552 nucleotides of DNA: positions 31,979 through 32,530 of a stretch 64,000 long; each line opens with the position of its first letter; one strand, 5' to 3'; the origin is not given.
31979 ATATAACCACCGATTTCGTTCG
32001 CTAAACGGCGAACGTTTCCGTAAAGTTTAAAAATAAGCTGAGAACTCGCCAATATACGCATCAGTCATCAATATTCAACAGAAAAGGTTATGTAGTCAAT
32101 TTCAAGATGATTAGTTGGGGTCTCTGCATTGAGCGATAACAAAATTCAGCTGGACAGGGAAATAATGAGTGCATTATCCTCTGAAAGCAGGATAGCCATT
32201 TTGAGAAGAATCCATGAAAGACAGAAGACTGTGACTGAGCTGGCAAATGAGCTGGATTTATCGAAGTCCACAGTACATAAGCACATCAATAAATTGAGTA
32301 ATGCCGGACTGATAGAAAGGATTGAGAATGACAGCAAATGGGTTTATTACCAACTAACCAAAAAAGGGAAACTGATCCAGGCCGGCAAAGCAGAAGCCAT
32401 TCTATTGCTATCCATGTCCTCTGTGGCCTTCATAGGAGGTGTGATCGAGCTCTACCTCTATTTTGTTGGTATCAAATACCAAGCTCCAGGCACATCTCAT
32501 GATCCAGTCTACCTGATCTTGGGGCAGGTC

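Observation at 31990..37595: Motif B: palindromic promoter-proximal element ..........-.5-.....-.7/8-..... in 7 copies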

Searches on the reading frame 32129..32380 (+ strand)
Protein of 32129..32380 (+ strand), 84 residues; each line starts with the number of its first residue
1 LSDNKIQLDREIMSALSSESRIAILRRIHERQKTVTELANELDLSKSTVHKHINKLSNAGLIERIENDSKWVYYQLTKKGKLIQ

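Call 69: find_homologous_proteins(query=A5, max_evalue=0.00001)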
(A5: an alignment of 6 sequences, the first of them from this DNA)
Query A5 (6 sequences) (84 aa, profile of the alignment): 63 proteins with E <= 0.00001 among 1013 candidates.
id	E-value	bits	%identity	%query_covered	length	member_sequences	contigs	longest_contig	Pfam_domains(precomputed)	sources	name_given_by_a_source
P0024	2.1e-33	132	50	95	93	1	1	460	PF12840.14,PF13412.13,PF25212.3,PF01978.26,PF01022.27,PF09339.17,PF24038.2,PF25213.2,PF14947.13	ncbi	-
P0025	1.9e-32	129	46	93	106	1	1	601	PF24035.2,PF01047.29,PF12840.14,PF13412.13,PF25212.3,PF01022.27,PF09339.17,PF12802.14,PF24038.2,PF25213.2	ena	-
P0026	1.2e-27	113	51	95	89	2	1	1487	PF08279.19,PF25212.3,PF24270.2,PF01978.26,PF01022.27,PF09339.17,PF14493.13,PF12802.14,PF22979.3,PF25213.2,PF14947.13,PF01047.29,PF12840.14,PF13412.13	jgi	-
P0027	7.1e-26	108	50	95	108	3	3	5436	PF12840.14,PF13412.13,PF08279.19,PF01978.26,PF01022.27,PF09339.17,PF12802.14,PF25213.2,PF14947.13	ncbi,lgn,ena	-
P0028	8.0e-26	108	56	86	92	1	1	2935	PF01047.29,PF12840.14,PF13412.13,PF01978.26,PF01022.27,PF09339.17,PF12802.14,PF25213.2,PF14947.13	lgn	-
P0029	1.0e-25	107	49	90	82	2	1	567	PF12840.14,PF13412.13,PF25212.3,PF22194.3,PF01022.27,PF09339.17,PF12802.14,PF25213.2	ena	-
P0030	2.2e-25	106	57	81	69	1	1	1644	PF08279.19,PF25212.3,PF01978.26,PF01022.27,PF09339.17,PF12802.14,PF01325.26,PF25213.2,PF01726.23,PF01047.29,PF12840.14,PF13412.13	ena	-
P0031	1.6e-23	100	46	99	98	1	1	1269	PF12840.14,PF01978.26,PF01022.27,PF09339.17,PF25213.2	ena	-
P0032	3.0e-23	99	46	94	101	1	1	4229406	PF01047.29,PF12840.14,PF01022.27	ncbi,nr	ncbi:MAG: winged helix-turn-helix transcriptional regulator [Thermoplasmata archaeon]|nr:MAG: winged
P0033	3.2e-23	99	45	98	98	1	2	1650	PF01047.29,PF12840.14,PF01022.27,PF12802.14,PF25213.2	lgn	-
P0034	3.6e-23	99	45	99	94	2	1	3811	PF01047.29,PF12840.14,PF13412.13,PF25212.3,PF13463.13,PF01978.26,PF01022.27,PF09339.17,PF12802.14,PF25213.2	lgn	-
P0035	5.5e-23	98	48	94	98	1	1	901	PF01047.29,PF12840.14,PF01022.27,PF12802.14,PF25213.2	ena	-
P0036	1.2e-22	97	46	93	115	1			PF12840.14,PF13412.13,PF21476.5,PF01022.27,PF25213.2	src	-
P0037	1.2e-22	97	47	92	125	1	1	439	PF12840.14,PF01022.27,PF25213.2,PF14947.13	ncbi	-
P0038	2.8e-22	96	45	95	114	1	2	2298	PF01047.29,PF12840.14,PF13412.13,PF25212.3,PF13463.13,PF01978.26,PF01022.27,PF09339.17,PF12802.14,PF25213.2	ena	-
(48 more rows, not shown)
